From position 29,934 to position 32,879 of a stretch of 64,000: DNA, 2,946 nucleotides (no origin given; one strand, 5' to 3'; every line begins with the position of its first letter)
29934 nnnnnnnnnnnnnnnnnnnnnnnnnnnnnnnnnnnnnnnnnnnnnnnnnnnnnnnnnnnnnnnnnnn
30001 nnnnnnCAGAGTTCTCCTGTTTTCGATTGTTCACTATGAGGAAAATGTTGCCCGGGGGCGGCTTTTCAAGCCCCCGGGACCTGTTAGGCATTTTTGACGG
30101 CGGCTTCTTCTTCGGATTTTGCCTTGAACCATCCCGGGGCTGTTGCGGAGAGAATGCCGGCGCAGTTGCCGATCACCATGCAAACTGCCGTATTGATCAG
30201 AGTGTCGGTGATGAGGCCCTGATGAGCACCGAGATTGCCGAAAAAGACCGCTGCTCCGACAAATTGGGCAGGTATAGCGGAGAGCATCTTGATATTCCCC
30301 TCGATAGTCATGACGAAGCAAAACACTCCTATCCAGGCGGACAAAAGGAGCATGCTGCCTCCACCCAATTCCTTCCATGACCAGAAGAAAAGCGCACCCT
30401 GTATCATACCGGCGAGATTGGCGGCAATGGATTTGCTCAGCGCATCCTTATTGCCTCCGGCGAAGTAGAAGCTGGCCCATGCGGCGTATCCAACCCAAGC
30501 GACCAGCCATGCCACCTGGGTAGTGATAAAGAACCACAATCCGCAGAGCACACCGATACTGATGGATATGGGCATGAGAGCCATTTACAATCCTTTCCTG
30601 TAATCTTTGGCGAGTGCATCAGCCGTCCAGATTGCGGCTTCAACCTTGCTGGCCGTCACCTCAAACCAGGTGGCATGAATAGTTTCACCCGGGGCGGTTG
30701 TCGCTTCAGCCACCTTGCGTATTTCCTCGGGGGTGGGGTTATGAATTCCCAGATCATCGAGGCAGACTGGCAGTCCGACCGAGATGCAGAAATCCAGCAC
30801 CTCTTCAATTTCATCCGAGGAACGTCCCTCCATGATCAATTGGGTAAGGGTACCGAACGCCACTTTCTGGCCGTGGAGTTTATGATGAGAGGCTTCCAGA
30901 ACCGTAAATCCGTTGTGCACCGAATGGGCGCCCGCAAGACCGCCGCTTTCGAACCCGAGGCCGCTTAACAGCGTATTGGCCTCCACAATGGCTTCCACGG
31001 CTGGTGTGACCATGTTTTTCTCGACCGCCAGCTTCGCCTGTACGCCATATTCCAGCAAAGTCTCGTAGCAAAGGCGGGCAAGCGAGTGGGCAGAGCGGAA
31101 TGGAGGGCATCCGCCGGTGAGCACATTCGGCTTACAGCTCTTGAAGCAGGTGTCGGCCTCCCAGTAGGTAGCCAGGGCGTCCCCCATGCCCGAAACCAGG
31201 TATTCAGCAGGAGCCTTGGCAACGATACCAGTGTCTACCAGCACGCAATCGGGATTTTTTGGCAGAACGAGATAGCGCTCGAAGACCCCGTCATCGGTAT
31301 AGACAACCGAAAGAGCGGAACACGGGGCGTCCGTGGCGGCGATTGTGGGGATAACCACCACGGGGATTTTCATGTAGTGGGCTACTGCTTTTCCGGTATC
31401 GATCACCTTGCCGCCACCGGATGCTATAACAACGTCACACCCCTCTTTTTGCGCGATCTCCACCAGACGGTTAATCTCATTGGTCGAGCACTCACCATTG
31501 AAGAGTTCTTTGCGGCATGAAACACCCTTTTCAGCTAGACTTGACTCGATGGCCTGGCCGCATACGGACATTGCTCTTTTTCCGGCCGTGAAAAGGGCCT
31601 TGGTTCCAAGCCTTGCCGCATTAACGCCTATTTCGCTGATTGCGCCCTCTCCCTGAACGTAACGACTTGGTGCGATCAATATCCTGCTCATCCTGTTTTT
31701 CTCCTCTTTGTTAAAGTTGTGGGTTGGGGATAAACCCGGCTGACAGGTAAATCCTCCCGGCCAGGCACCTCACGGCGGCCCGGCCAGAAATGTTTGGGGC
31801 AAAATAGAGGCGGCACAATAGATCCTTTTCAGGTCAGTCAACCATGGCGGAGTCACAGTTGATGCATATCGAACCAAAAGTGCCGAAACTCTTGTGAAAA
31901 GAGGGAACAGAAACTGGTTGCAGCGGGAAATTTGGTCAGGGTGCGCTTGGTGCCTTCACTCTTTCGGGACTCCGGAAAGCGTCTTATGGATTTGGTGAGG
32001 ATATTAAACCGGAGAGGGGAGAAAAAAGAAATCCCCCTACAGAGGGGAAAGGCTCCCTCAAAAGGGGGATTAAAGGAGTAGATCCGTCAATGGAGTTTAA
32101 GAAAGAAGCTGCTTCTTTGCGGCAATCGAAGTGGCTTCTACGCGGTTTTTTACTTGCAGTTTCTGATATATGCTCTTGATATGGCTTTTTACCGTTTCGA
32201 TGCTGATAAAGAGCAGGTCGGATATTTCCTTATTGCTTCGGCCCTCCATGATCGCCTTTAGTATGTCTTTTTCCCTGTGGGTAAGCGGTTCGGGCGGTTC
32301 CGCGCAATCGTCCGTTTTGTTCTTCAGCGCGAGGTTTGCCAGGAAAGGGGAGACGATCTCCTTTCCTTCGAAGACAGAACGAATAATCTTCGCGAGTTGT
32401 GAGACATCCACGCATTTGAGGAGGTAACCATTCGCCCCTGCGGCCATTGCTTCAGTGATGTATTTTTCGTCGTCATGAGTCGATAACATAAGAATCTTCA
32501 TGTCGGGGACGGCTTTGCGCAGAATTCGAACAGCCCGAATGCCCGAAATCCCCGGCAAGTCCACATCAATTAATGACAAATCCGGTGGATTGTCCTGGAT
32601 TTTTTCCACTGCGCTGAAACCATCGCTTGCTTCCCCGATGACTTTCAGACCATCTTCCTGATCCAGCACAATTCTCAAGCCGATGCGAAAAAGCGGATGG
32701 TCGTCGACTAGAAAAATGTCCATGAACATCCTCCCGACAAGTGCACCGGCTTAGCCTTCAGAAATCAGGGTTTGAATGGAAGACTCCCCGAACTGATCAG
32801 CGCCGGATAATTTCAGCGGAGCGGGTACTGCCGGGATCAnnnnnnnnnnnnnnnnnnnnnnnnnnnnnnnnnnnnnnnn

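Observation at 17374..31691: Compact B12-dependent diol/glycerol-dehydratase microcompartment operon with an incomplete enzyme core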

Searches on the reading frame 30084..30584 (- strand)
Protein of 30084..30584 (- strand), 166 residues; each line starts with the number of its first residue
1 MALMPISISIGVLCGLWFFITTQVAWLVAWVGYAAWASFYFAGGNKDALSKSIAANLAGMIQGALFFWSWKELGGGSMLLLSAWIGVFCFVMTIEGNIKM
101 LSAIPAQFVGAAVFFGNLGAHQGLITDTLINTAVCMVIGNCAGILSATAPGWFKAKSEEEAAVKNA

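Call 4: search_protein_families(library=pfam, proteins=[window:30084-30584:-], max_evalue=0.01)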
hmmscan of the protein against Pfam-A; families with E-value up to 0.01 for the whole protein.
window:30084-30584:- (166 aa): 1 family
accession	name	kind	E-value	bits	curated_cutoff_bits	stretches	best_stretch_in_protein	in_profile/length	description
PF06496.16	DUF1097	-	1.2e-24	87.6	24.6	1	7-148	1-139/142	Protein of unknown function (DUF1097)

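Call 8: search_protein_families(library=ncbifam, proteins=[window:30084-30584:-], max_evalue=0.001)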
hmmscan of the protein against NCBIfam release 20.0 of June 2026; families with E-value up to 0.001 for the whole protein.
window:30084-30584:- (166 aa): 0 families

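Call 31: search_protein_families(library=pfam, proteins=[window:30084-30584:-], max_evalue=10)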
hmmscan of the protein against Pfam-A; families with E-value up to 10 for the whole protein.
window:30084-30584:- (166 aa): 1 family
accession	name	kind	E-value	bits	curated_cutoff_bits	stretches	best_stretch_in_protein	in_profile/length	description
PF06496.16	DUF1097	-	1.2e-24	87.6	24.6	1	7-148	1-139/142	Protein of unknown function (DUF1097)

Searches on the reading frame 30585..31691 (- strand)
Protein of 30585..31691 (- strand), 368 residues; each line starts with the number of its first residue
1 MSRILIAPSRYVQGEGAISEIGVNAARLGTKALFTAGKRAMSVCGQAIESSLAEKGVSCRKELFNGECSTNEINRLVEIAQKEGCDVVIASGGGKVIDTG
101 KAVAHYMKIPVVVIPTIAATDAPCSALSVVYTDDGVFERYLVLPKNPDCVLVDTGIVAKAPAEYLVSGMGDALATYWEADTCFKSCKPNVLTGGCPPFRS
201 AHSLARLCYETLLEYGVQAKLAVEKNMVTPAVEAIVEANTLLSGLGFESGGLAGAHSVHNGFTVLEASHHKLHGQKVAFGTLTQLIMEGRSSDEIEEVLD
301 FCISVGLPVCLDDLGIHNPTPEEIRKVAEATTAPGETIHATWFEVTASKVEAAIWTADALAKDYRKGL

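Call 4: search_protein_families(library=pfam, proteins=[window:30585-31691:-], max_evalue=0.01)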
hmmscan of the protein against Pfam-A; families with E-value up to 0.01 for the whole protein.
window:30585-31691:- (368 aa): 3 families
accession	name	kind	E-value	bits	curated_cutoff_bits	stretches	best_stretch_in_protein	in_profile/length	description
PF00465.25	Fe-ADH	-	6.1e-33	114.2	31.3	1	8-154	1-168/168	Iron-containing alcohol dehydrogenase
PF13685.12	Fe-ADH_2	-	2.8e-22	79.7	28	1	15-161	4-149/149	Iron-containing alcohol dehydrogenase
PF00731.26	AIRC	-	0.00055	19.9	30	1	46-131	16-101/148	AIR carboxylase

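Call 7: find_encoding_contigs(protein=window:30585-31691:-, flank=10000, max_places=6)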
Protein window:30585-31691:- (368 aa): 3 contigs read that carry it; 3 places shown.
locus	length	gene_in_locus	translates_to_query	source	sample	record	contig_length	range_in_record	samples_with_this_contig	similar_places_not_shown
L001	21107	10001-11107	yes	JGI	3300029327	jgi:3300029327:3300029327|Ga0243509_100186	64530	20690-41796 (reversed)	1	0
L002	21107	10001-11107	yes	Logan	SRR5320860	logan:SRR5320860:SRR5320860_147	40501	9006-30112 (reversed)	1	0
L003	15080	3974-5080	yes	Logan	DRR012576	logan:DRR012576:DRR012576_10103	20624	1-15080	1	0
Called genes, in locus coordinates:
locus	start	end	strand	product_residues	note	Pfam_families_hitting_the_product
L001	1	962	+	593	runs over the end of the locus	PF00664:ABC_membrane, PF00005:ABC_tran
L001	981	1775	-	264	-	PF10502:Peptidase_S26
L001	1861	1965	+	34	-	-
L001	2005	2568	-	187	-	PF04542:Sigma70_r2, PF08281:Sigma70_r4_2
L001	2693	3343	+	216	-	PF00691:OmpA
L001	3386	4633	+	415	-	PF16822:ALGX (faint), PF13472:Lipase_GDSL_2 (faint)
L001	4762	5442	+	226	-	PF00440:TetR_N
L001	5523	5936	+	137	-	PF12773:DZR (faint)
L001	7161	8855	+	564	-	PF10114:PocR, PF00989:PAS, PF08448:PAS_4, PF13426:PAS_9, PF00512:HisKA, PF02518:HATPase_c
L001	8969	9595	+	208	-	PF00072:Response_reg, PF00196:GerE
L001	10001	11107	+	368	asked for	PF00465:Fe-ADH, PF13685:Fe-ADH_2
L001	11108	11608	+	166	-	PF06496:DUF1097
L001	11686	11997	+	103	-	PF00936:BMC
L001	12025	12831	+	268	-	PF00936:BMC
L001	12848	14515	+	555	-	PF02286:Dehydratase_LU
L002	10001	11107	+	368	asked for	PF00465:Fe-ADH, PF13685:Fe-ADH_2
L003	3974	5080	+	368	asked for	PF00465:Fe-ADH, PF13685:Fe-ADH_2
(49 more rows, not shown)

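Call 8: search_protein_families(library=ncbifam, proteins=[window:30585-31691:-], max_evalue=0.001)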
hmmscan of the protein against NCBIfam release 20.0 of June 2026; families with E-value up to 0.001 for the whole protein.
window:30585-31691:- (368 aa): 14 families
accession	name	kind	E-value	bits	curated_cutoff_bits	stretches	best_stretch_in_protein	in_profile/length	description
NF006941.0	PRK09423.1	subfamily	1e-152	508.2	336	1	1-366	1-364/367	glycerol dehydrogenase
NF053832.1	GlycoaldRedHalo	equivalog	8.7e-135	449.5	550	1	1-363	1-361/363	glycolaldehyde reductase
NF047954.1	PrpdilGlycDhGldA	equivalog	1.1e-132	442.8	700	1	1-363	1-361/365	bifunctional L-1,2-propanediol dehydrogenase/glycerol dehydrogenase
NF007880.0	PRK10586.1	equivalog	2.6e-53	181.3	429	1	3-357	7-357/362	oxidoreductase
NF002022.0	PRK00843.1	equivalog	1e-28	100.4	413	1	5-318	8-309/350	NAD(P)-dependent glycerol-1-phosphate dehydrogenase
NF041833.1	Fe_ADH_ErcA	equivalog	8.5e-08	31.7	550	1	5-104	6-107/382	alcohol dehydrogenase-like regulatory protein ErcA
NF011998.0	PRK15454.1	equivalog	2.8e-07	29.6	556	1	8-107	27-129/395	ethanolamine utilization ethanol dehydrogenase EutG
NF053866.1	CholDhdGbsBBac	equivalog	1.7e-06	26.9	550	1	5-104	12-114/392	choline dehydrogenase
TIGR03405.1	Phn_Fe-ADH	equivalog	1.1e-05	24.4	423.7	1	74-105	72-101/355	iron-containing alcohol dehydrogenase PsrA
TIGR04266.1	NDMA_methanol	equivalog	3.7e-05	22.7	625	0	10-102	18-112/420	NDMA-dependent methanol dehydrogenase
NF050025.1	SulfAcetaldRedSarD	equivalog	4.3e-05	22.5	700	1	9-105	9-108/385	sulfoacetaldehyde reductase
TIGR02638.1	lactal_redase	equivalog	8.3e-05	21.6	523.15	1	11-126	10-132/379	lactaldehyde reductase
NF058672.1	4HyButDHCUPNE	equivalog_domain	0.00025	20.4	500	0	67-104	67-104/378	4-hydroxybutyrate dehydrogenase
NF007911.0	PRK10624.1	equivalog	0.00047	19.2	537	1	3-104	4-107/382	lactaldehyde reductase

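Call 45: search_solved_structures(query=window:30585-31691:-, max_evalue=1e-20)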
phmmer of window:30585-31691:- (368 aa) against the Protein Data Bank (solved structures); distinct sequences matched with E-value up to 1e-20: 11.
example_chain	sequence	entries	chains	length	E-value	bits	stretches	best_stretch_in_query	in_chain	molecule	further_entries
6csj_A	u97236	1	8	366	1.4e-115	389.7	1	1-365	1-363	Glycerol dehydrogenase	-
4mca_A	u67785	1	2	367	5.2e-115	387.8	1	1-362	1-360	Glycerol dehydrogenase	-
5xn8_A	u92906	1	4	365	7.1e-113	380.8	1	2-363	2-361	Glycerol Dehydrogenase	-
8k1g_A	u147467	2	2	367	2.2e-111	375.9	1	1-361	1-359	Glycerol dehydrogenase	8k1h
1kq3_A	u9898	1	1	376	4.1e-110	371.7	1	5-361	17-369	glycerol dehydrogenase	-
5zxl_A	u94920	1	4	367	5.9e-106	358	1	1-361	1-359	Glycerol dehydrogenase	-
8goa_A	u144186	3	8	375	6.4e-106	357.9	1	1-361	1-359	Glycerol dehydrogenase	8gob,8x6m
1jpu_A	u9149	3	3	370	3.6e-102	345.6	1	2-366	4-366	glycerol dehydrogenase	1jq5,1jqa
3uhj_A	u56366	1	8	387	4.8e-95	322.1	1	1-362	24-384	Probable glycerol dehydrogenase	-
13go_A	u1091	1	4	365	4.4e-92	312.4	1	3-362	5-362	Glycerol dehydrogenase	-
1ta9_A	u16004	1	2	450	4.4e-80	272.9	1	2-364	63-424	glycerol dehydrogenase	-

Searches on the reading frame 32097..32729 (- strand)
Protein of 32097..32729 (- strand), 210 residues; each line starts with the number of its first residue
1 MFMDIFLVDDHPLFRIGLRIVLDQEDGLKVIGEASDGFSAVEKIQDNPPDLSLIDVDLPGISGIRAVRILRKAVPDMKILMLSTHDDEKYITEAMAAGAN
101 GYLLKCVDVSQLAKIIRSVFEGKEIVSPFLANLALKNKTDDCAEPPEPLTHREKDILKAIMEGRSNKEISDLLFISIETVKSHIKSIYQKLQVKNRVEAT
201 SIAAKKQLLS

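Call 5: search_protein_families(library=pfam, proteins=[window:32097-32729:-], max_evalue=0.01)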
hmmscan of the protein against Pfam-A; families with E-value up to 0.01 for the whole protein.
window:32097-32729:- (210 aa): 5 families
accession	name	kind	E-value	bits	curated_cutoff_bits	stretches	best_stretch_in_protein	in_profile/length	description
PF00072.30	Response_reg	-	1.2e-28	99.9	30.2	1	5-116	1-110/111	Response regulator receiver domain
PF00196.25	GerE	-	5.7e-21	74.3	23.5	1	148-203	2-57/57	Bacterial regulatory proteins, luxR family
PF04545.22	Sigma70_r4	-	0.00046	20.1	24.1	1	149-192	5-49/50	Sigma-70, region 4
PF08281.18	Sigma70_r4_2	-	0.00089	19.3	25.7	1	152-189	14-52/54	Sigma-70, region 4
PF13412.12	HTH_24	-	0.0012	18.8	21.9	1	151-185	3-39/48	Winged helix-turn-helix DNA-binding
